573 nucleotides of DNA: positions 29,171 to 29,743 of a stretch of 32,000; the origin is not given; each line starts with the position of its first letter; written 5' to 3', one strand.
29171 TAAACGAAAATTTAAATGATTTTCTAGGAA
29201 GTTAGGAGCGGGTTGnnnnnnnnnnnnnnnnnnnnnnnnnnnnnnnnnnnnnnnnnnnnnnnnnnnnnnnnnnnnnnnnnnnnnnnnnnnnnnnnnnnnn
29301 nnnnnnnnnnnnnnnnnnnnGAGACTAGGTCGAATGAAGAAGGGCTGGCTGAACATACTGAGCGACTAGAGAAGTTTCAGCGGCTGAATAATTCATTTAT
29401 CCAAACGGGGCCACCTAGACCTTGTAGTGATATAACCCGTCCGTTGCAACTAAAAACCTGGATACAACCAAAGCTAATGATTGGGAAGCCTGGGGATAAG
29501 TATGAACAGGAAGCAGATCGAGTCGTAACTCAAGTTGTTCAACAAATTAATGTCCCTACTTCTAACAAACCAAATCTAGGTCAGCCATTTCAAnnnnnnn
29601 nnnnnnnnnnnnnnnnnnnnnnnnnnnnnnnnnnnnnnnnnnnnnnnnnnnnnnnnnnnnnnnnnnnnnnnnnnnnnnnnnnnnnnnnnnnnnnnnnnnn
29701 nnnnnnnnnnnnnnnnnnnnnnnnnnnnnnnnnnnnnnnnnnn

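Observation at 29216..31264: Orphan DUF4157 + calpain-like cysteine protease: candidate secreted effector or toxin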

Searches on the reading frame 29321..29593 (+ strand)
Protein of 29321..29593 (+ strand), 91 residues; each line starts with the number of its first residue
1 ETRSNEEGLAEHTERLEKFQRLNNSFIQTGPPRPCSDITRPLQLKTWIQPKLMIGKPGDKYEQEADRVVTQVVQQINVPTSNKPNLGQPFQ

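Call 36: find_related_loci(query=A2, collection=genome_contigs, flank=10000)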
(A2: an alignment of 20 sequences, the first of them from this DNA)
Query A2 (91 aa) in genome_contigs; peptide patterns used: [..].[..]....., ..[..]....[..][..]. (x = any residue, [..] = any of these).
600 stretches matched a pattern (row limit reached: there are more); 444 encode a relative of the query (tblastn E <= 1e-3); the best 80 are kept; 80 distinct loci.
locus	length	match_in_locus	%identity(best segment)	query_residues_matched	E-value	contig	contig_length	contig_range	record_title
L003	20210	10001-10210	47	15-90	2e-14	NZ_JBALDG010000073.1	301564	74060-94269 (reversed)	MAG: Nostoc sp. isolate P14264 bin 5 NODE_13_length_301564_cov_58.880628, whole genome shotgun sequence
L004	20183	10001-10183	52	15-77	5e-14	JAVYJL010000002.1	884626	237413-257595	Cyanobacteriota bacterium JS3 JS3_MinION_only_50_2, whole genome shotgun sequence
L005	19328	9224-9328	77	48-82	5e-14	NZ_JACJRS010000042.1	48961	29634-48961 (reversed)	Phormidium sp. FACHB-1136 contig42, whole genome shotgun sequence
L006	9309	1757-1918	56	23-81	1e-13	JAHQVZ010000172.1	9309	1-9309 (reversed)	MAG: Leptolyngbyaceae cyanobacterium MAG.088 Posi_088-P37374, whole genome shotgun sequence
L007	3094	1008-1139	64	48-91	2e-13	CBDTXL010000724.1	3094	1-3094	MAG TPA_asm: uncultured bacterium isolate ERR2431955_maxbin2_4 genome assembly, contig: ERZ23878311.40145, whole genome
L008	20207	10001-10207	49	2-79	1e-13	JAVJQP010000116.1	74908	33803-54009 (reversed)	MAG: Coleofasciculus sp. D1-CHI-01 k141_39707, whole genome shotgun sequence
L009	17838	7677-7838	56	32-83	2e-13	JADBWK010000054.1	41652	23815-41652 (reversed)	MAG: Pseudanabaena sp. M085S1SP2A07QC M085S1_54, whole genome shotgun sequence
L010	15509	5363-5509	59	43-91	3e-14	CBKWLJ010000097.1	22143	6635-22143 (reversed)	MAG TPA_asm: uncultured bacterium isolate SRR29175779_binner123_Refined_1 genome assembly, contig: ERZ27337281.178, whol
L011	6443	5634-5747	71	48-85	2e-13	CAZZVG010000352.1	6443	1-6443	MAG: Iningainema sp. isolate Brown_J.bin.8 genome assembly, contig: NODE_6150_length_6443_cov_4.721979, whole genome sho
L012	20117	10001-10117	72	46-84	3e-13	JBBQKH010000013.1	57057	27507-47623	MAG: Cyanobacteriota bacterium isolate Co_metawrap_621 Cmw_621_k141_15225992_length_57057_cov_33.9109, whole genome shot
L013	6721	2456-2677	49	3-81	4e-13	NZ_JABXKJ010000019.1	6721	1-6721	MAG: Nostoc sp. NMS7 NODE_5251_length_6721_cov_30.7589, whole genome shotgun sequence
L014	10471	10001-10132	64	48-91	4e-13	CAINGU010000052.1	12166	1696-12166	MAG: uncultured cyanobacterium isolate I3-5_bin-073 genome assembly, contig: bin-073:052/119, whole genome shotgun seque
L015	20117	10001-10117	69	48-86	4e-13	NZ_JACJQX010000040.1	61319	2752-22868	Chroococcidiopsis sp. [FACHB-1243] strain FACHB-1243 contig40, whole genome shotgun sequence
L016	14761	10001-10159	57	33-83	5e-13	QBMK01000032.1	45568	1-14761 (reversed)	MAG: Pseudanabaena sp. isolate ULC068bin1 scaffold32_size45568, whole genome shotgun sequence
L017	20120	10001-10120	65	46-85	6e-13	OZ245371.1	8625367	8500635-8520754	MAG: Rivularia sp. (in: cyanobacteria) isolate beb1a3fd-4142-4b91-b7aa-4b2fb1984bcf genome assembly, chromosome: 1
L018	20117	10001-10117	64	48-86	9e-13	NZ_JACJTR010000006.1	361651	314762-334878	Nostoc sp. FACHB-892 contig6, whole genome shotgun sequence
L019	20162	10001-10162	54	36-89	9e-13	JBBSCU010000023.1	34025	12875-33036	MAG: Chroococcales cyanobacterium isolate metawrap_la6_45 metawrap_la6_45_K_936749_L_34025_cov_38.5708, whole genome sho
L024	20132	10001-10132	61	48-91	1e-12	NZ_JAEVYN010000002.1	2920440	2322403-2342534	Leptolyngbya sp. Cla-17 scaffold3_size2920439, whole genome shotgun sequence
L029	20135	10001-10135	56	37-84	2e-12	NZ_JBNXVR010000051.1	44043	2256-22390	Leptolyngbya sp. AN02str NODE_65_length_44043_cov_44.905251, whole genome shotgun sequence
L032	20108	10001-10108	69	48-83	4e-12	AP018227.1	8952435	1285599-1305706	Calothrix parasitica NIES-267 DNA, nearly complete genome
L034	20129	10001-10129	66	48-91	6e-12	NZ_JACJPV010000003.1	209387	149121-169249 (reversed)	Anabaena sp. FACHB-1237 contig3, whole genome shotgun sequence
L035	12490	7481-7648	52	24-79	7e-12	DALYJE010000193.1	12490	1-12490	MAG TPA_asm: Coleofasciculaceae cyanobacterium CTOTU46609 NODE_532_length_12490_cov_5.261600, whole genome shotgun seque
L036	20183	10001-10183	46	15-83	7e-12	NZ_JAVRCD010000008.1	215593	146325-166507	MAG: Nostoc sp. DedQUE08 contig_8, whole genome shotgun sequence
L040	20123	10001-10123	58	38-80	1e-11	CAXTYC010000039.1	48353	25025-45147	MAG TPA_asm: uncultured Chroococcidiopsis sp. isolate public_SRR1531569_metawrap_bin.6 genome assembly, contig: public_S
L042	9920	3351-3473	61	48-88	1e-11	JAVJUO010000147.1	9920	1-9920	MAG: Coleofasciculus sp. C1-SOL-03 k141_32358, whole genome shotgun sequence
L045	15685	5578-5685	69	48-83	1e-11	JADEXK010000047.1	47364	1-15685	Nostocales cyanobacterium LEGE 11386 NODE_78_length_47364_cov_12.7879, whole genome shotgun sequence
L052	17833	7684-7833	56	42-91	5e-13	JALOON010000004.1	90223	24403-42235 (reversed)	MAG: Oscillatoriaceae cyanobacterium Prado104 scaffold_120, whole genome shotgun sequence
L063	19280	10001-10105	69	48-82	6e-11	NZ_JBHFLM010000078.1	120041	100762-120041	Pelatocladus sp. BLCC-F211 bin3.fa-78, whole genome shotgun sequence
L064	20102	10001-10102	71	48-81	7e-11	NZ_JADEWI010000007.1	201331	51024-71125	Nostoc sp. LEGE 06077 NODE_11_length_201331_cov_22.7804, whole genome shotgun sequence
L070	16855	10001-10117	62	40-78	8e-11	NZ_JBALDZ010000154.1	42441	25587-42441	MAG: Nostoc sp. isolate P3034 bin 5 NODE_762_length_42441_cov_69.068176, whole genome shotgun sequence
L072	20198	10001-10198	51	26-77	8e-11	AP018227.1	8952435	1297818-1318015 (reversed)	Calothrix parasitica NIES-267 DNA, nearly complete genome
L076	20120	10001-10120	63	43-82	8e-11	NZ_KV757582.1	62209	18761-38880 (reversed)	Nostoc sp. KVJ20 contig_46, whole genome shotgun sequence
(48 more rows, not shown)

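Call 39: search_protein_families(library=pfam, proteins=[L064:7667-9655:+, L015:2619-3101:-, L076:6496-7989:-, L032:15041-16303:+, L040:14820-17015:+, L070:15466-16599:+, L052:732-1784:+, L063:2335-3537:+, L064:4143-5309:+, L036:3301-5118:+], max_evalue=0.001)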
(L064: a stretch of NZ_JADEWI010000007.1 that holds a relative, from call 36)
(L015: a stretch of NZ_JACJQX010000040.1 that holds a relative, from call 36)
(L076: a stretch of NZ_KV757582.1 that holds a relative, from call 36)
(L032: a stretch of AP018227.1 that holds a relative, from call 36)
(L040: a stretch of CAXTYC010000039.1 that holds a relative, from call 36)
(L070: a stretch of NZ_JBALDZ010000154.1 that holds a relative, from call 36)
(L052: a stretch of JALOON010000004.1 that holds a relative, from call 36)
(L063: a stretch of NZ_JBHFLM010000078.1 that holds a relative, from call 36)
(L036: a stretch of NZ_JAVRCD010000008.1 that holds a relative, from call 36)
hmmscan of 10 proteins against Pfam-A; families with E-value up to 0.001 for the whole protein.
L064:7667-9655:+ (662 aa): 2 families
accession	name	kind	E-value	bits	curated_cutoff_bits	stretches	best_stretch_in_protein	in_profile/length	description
PF00004.35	AAA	-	7.1e-27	94.9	21.2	1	452-576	2-130/131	ATPase family associated with various cellular activities (AAA)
PF22977.2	WHD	-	5e-16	59.5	27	1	53-164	96-219/221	Winged helix domain, variant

L015:2619-3101:- (160 aa): 1 family
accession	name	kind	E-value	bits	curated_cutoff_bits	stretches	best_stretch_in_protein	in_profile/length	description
PF06841.18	Phage_T4_gp19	-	4.9e-31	107.8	28.2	1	12-156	4-134/134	T4-like virus tail tube protein gp19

L076:6496-7989:- (497 aa): 2 families
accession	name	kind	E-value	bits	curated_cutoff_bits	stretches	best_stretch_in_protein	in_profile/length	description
PF04984.19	Phage_sheath_1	-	4.1e-17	63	31.4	1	228-381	11-168/168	Phage tail sheath protein subtilisin-like domain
PF17482.7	Phage_sheath_1C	-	9.5e-14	51.7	26.9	1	384-489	1-101/104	Phage tail sheath C-terminal domain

L032:15041-16303:+ (420 aa): 2 families
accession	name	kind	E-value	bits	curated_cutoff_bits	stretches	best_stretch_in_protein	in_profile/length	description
PF14065.11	Pvc16_N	-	4.4e-41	141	27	1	9-195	1-179/180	Pvc16 N-terminal domain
PF01833.30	TIG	-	9.4e-05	22.8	20.9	1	226-290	15-77/84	IPT/TIG domain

L040:14820-17015:+ (731 aa): 1 family
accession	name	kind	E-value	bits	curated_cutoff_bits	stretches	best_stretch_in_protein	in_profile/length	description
PF04865.19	Baseplate_J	-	3.7e-15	56.3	21.1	1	462-636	74-234/255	Baseplate J-like protein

L070:15466-16599:+ (377 aa): 1 family
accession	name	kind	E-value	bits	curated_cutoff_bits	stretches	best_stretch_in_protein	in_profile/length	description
PF10722.14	YbjN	-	1.3e-08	35.6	22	1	237-357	7-123/126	Putative bacterial sensory transduction regulator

L052:732-1784:+ (350 aa): 1 family
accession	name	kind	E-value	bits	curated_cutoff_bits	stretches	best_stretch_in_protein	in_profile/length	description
PF09684.15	Tail_P2_I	-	7.1e-13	49.1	20.6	1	63-179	25-138/139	Phage tail protein (Tail_P2_I)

L063:2335-3537:+ (400 aa): 1 family
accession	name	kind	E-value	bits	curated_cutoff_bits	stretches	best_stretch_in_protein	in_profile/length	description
PF13709.12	DUF4159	-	2e-19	70.3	25.9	1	235-382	38-201/202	Domain of unknown function (DUF4159)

L064:4143-5309:+ (388 aa): 2 families
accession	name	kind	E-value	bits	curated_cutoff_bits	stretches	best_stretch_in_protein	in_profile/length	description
PF02518.31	HATPase_c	-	1.6e-25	90.1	26.4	1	284-385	5-110/111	Histidine kinase-, DNA gyrase B-, and HSP90-like ATPase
PF00512.31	HisKA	-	2.2e-05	24.8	26.9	1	176-234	2-60/66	His Kinase A (phospho-acceptor) domain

L036:3301-5118:+ (605 aa): 1 family
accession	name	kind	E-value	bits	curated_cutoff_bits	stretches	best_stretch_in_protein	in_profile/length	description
PF00353.25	HemolysinCabind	-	2.6e-54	181.1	23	8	454-489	1-36/36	RTX calcium-binding nonapeptide repeat (4 copies)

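Call 45: search_dna_similar(query=L076:6496-7989:-, collection=plasmids, mode=protein, max_rows=15, max_evalue=0.001)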
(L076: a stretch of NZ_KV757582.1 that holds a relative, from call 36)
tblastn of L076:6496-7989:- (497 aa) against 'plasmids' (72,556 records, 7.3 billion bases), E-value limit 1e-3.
Records with a match: 148; places in all: 255; records where one place covers at least 80% of the query: 0.
Best place of each record, by identity: <60% 148.
By first word of the organism name: Streptomyces 33; Serratia 32; Deinococcus 6; Paracoccus 5; Enterobacter 5; Chromobacterium 4; Ensifer 4; Pseudomonas 4; Rhodovulum 3; Cereibacter 3; and 36 more.
By predicted mobility (MOB-suite, as given by PLSDB): non-mobilizable 89; conjugative 44; mobilizable 15.
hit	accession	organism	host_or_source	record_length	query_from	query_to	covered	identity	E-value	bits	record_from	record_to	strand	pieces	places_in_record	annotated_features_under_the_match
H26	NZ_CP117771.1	Nostoc sp. UHCC 0926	whole organism,lichen surface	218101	12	494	77%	57.7%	1e-117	447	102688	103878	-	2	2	phage tail sheath family protein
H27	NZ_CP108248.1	Kitasatospora sp. NBC_00070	-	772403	6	493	74%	46.4%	2e-76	377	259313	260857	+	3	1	phage tail sheath family protein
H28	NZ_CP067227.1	Paracoccus sp. MC1862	pure cultures of bacteria,river bed soil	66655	16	491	73%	46.3%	3e-75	316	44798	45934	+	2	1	phage tail sheath family protein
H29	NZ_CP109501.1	Streptomyces sp. NBC_01426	-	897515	12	494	61%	55.5%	2e-87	362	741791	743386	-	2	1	phage tail sheath subtilisin-like domain-containing protein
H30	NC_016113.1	Streptantibioticus cattleyicolor NRRL 8057 = DSM 46488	-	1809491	16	493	60%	56.4%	6e-88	355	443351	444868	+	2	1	none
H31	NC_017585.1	Streptantibioticus cattleyicolor NRRL 8057 = DSM 46488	-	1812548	16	493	60%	56.4%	6e-88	355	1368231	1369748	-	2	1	none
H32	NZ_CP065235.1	Streptomyces clavuligerus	cell culture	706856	7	496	62%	53.4%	2e-86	357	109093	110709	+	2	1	phage tail sheath subtilisin-like domain-containing protein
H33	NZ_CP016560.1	Streptomyces clavuligerus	-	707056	7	496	62%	53.4%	2e-86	357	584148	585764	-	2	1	phage tail sheath subtilisin-like domain-containing protein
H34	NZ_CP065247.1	Streptomyces clavuligerus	cell culture,lab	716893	7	496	62%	53.4%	2e-86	357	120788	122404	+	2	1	phage tail sheath subtilisin-like domain-containing protein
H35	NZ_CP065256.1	Streptomyces clavuligerus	cell culture,lab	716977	7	496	62%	53.4%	2e-86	357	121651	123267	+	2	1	phage tail sheath subtilisin-like domain-containing protein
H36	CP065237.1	Streptomyces clavuligerus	cell culture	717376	7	496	62%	53.4%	2e-86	357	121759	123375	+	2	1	phage tail sheath subtilisin-like domain-containing protein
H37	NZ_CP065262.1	Streptomyces clavuligerus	cell culture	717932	7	496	62%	53.4%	2e-86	357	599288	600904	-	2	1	phage tail sheath subtilisin-like domain-containing protein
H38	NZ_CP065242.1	Streptomyces clavuligerus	cell culture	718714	7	496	62%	53.4%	2e-86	357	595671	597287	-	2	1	phage tail sheath subtilisin-like domain-containing protein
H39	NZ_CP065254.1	Streptomyces clavuligerus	cell culture,lab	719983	7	496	62%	53.4%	2e-86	357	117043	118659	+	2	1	phage tail sheath subtilisin-like domain-containing protein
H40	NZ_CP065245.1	Streptomyces clavuligerus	cell culture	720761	7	496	62%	53.4%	2e-86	357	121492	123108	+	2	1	phage tail sheath subtilisin-like domain-containing protein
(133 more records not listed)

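Call 46: search_dna_similar(query=L064:7667-9655:+, collection=plasmids, mode=protein, max_rows=15, max_evalue=1e-10)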
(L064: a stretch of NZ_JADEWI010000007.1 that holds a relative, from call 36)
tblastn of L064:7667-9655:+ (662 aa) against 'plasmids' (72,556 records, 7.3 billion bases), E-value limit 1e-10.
Records with a match: 476; places in all: 513; records where one place covers at least 80% of the query: 33.
Best place of each record, by identity: <60% 476.
By first word of the organism name: Agrobacterium 55; Rhizobium 44; Streptomyces 34; Serratia 32; Burkholderia 30; Bradyrhizobium 19; Rhodococcus 9; Pseudomonas 9; Halobacterium 7; Leptolyngbya 7; and 121 more.
By predicted mobility (MOB-suite, as given by PLSDB): non-mobilizable 247; conjugative 182; mobilizable 47.
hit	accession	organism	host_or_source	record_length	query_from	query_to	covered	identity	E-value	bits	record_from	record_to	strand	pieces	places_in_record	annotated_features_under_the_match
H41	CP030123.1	Brasilonema octagenarum UFV-E1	Eucalyptus grandis,mixed culture,leaves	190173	3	661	100%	56.4%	0e+0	742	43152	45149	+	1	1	ATP-binding protein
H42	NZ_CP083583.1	Kovacikia minuta CCNUW1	cell culture,fresh water lake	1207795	60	662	91%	57.3%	0e+0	684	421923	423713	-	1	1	record has no annotation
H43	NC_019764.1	Oscillatoria nigro-viridis PCC 7112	-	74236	62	662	91%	56.9%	0e+0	711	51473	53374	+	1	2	ATP-binding protein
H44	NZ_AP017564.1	Pseudanabaena sp. ABRG5-3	-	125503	62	662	91%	54.7%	0e+0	680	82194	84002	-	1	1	AAA family ATPase | pentapeptide repeat-containing protein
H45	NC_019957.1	Mycobacterium sp. JS623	-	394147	60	662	91%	47.5%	3e-150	489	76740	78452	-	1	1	ATP-binding protein | hypothetical protein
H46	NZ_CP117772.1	Nostoc sp. UHCC 0926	whole organism,lichen surface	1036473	59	659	91%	46.8%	1e-126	526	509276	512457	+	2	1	none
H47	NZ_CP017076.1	Novosphingobium resinovorum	single cell,soil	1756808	59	662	91%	45.0%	2e-131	434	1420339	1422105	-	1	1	none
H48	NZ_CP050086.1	Rhizobium leguminosarum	Trifolium pratense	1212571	59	659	91%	45.2%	7e-146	476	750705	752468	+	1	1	record has no annotation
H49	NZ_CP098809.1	Ensifer adhaerens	whole organism,soil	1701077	59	662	91%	41.5%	7e-128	424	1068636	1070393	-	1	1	none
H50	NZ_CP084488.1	Ensifer adhaerens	cellculture,soil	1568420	59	662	91%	41.5%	1e-125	417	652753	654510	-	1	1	none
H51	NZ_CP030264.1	Ensifer adhaerens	Zea mays,whole organism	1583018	59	662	91%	41.3%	3e-127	422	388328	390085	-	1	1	none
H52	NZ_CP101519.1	Ensifer adhaerens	cell cuture,rhizosphere soil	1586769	59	662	91%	41.3%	8e-127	421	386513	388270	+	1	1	none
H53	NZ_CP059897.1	Ciceribacter thiooxidans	mixed culture,soil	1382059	59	662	91%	41.2%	6e-125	416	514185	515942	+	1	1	none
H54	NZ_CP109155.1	Streptomyces europaeiscabiei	-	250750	62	660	90%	41.1%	1e-110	374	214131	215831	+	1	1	ATP-binding protein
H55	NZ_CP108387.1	Streptomyces sp. NBC_01324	-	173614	62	662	91%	37.1%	1e-85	301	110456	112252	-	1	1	ATP-binding protein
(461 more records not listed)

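Call 76: find_homologous_proteins(query=L024:3921-5513:-, max_evalue=1e-40)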
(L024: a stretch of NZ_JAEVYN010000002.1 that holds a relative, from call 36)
Query L024:3921-5513:- (530 aa): 8000 proteins with E <= 1e-40 among 8000 candidates; the best 120 are listed.
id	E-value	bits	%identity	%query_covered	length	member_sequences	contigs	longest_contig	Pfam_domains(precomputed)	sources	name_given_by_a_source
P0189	0.0e+0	1185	100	100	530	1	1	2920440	PF04984.20,PF17482.8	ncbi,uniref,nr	ncbi:phage tail sheath family protein [Phormidium sp. CLA17]|uniref:phage tail sheath family protein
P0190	1.7e-236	804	79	82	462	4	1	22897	PF04984.20,PF17482.8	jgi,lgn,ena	-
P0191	3.1e-228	777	70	100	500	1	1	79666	PF04984.20,PF17482.8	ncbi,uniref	ncbi:phage tail sheath subtilisin-like domain-containing protein [Microcoleus sp. Pol11C2]|uniref:ph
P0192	2.1e-226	771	75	82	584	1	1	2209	PF04984.20,PF17482.8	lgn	-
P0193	1.5e-220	751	81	79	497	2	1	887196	PF04984.20,PF17482.8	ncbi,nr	ncbi:phage tail sheath family protein [Nodosilinea sp. FACHB-141]|nr:phage tail sheath family protei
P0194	4.9e-203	694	68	81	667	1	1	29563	PF04984.20,PF17482.8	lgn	-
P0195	8.1e-199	680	91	62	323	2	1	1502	PF04984.20,PF17482.8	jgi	jgi:phage tail sheath protein FI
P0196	2.2e-193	662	77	69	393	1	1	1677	PF04984.20,PF17482.8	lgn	-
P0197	1.3e-190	653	62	100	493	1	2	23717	PF04984.20,PF17482.8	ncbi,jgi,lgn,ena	ncbi:MAG TPA: phage tail sheath subtilisin-like domain-containing protein [Candidatus Obscuribactera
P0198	2.7e-189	648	76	69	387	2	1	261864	PF04984.20,PF17482.8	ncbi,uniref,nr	ncbi:phage tail sheath family protein [Stenomitos frigidus ULC18]|uniref:Phage tail sheath family pr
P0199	5.9e-189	647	77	63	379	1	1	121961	PF04984.20,PF17482.8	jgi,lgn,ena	jgi:hypothetical protein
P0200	6.2e-184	631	59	100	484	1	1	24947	PF04984.20,PF17482.8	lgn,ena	-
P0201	3.8e-183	628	59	85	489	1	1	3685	PF04984.20,PF17482.8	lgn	-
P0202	8.4e-183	627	63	78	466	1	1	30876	PF04984.20,PF17482.8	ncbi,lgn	-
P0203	1.2e-181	623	61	82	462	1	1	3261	PF04984.20,PF17482.8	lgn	-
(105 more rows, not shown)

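Call 91: search_protein_families(library=pfam, proteins=[L003:9725-11362:+, L019:9662-10945:+, L029:9821-11563:+, L034:9650-11569:+, L035:9753-11282:+, L045:6928-8598:+, L063:9614-12427:+, L072:9884-11323:+, L042:745-1941:+, L018:8305-9345:+], max_evalue=0.01)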
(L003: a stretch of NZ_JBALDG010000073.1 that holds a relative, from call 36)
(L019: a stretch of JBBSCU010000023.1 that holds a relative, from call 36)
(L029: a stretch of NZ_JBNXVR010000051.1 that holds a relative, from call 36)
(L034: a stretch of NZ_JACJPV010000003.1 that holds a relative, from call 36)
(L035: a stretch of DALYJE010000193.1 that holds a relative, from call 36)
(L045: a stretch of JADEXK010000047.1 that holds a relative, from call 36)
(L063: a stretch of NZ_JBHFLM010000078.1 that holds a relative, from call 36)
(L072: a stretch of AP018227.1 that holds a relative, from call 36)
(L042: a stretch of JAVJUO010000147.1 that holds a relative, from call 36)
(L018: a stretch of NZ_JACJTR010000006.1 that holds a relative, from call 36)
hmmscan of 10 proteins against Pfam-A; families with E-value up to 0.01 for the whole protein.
L003:9725-11362:+ (545 aa): 1 family
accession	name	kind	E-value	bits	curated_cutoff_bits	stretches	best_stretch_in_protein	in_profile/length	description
PF13699.11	eCIS_core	-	0.00084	19.9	22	1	213-271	6-64/79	eCIS core domain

L019:9662-10945:+ (427 aa): 0 families

L029:9821-11563:+ (580 aa): 1 family
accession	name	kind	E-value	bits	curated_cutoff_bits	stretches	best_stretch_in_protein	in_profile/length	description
PF13699.11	eCIS_core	-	1.4e-27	96.1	22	1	151-228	1-78/79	eCIS core domain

L034:9650-11569:+ (639 aa): 5 families
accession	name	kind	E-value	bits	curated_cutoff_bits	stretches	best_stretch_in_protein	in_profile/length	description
PF01764.32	Lipase_3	-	6.7e-07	29.7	22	1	277-337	48-115/140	Lipase (class 3)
PF11187.14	Mbeg1-like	-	1.7e-05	24.8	21.1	1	247-335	40-132/224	Mbeg1-like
PF00561.26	Abhydrolase_1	-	0.00047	20.3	25.8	1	291-351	69-133/245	alpha/beta hydrolase fold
PF12697.13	Abhydrolase_6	-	0.00051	21.2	26.3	1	279-316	55-85/217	Alpha/beta hydrolase family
PF07819.20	PGAP1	-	0.00072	19.8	24.3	1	282-347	79-156/233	PGAP1-like alpha/beta domain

L035:9753-11282:+ (509 aa): 1 family
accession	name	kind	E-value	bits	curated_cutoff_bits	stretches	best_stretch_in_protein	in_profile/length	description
PF13699.11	eCIS_core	-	4.7e-28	97.6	22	1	153-230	1-78/79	eCIS core domain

L045:6928-8598:+ (556 aa): 0 families

L063:9614-12427:+ (937 aa): 0 families

L072:9884-11323:+ (479 aa): 0 families

L042:745-1941:+ (398 aa): 1 family
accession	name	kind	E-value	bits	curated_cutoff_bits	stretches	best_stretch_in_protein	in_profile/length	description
PF22322.1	DUF6973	-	2.5e-24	85.7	27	1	266-354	33-123/124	Domain of unknown function (DUF6973)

L018:8305-9345:+ (346 aa): 0 families
